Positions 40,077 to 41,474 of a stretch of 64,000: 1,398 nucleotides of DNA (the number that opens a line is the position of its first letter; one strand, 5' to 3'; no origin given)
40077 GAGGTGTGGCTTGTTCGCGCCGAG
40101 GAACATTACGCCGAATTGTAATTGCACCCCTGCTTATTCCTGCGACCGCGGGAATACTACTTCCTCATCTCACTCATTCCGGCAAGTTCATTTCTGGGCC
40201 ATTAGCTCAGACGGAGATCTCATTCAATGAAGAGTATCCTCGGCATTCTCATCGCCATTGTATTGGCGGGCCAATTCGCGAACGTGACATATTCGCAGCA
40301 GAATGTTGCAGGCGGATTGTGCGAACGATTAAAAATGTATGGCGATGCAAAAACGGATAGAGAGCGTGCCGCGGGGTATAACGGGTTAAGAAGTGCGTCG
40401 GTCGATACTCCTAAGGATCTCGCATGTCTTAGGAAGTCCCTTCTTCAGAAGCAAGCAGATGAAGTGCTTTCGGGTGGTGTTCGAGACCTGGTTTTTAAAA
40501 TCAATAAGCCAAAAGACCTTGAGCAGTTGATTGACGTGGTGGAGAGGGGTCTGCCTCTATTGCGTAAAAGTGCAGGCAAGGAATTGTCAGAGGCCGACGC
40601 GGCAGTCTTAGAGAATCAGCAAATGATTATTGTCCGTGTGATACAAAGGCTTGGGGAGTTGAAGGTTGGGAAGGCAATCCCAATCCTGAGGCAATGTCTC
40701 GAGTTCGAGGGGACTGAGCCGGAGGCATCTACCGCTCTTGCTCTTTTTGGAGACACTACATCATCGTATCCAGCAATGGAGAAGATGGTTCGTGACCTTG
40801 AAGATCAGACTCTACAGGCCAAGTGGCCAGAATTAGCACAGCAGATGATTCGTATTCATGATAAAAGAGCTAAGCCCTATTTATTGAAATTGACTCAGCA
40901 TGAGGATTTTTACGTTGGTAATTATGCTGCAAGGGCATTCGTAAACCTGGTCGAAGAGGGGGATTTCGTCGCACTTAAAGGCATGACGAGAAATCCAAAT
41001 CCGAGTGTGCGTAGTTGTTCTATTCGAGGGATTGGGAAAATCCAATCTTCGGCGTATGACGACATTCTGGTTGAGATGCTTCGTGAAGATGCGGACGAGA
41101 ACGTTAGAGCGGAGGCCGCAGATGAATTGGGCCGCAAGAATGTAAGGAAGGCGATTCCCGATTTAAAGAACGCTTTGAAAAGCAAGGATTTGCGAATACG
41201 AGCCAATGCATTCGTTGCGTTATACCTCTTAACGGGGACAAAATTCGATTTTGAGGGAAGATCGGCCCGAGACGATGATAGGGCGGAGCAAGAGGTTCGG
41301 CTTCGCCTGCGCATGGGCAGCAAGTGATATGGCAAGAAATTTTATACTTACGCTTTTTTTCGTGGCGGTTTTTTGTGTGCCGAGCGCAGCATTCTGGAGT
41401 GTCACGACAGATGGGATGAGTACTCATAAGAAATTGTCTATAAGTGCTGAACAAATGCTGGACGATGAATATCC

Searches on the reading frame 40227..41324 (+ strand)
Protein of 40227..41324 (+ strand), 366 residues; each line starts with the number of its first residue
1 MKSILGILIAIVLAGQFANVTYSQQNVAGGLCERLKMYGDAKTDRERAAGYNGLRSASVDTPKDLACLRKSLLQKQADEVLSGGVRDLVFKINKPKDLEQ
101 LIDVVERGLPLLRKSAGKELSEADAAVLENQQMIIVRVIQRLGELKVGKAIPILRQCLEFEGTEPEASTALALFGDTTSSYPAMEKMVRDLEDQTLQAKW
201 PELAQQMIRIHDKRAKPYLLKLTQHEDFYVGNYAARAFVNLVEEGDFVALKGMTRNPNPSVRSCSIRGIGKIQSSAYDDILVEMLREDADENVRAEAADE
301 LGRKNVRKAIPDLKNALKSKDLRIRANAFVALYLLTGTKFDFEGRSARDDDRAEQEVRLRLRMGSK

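Call 84: search_protein_families(library=pfam, proteins=[window:40227-41324:+], max_evalue=0.0001)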
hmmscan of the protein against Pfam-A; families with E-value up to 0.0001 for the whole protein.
window:40227-41324:+ (366 aa): 3 families
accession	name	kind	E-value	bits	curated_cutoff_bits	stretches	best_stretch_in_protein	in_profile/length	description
PF13646.12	HEAT_2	-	8.3e-21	74.5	27.7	1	280-333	3-56/88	HEAT repeats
PF03130.22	HEAT_PBS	-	1.1e-07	32.1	20.9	0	293-318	1-26/27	PBS lyase HEAT-like repeat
PF02985.28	HEAT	-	1.2e-07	31.7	23.5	0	251-274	6-29/31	HEAT repeat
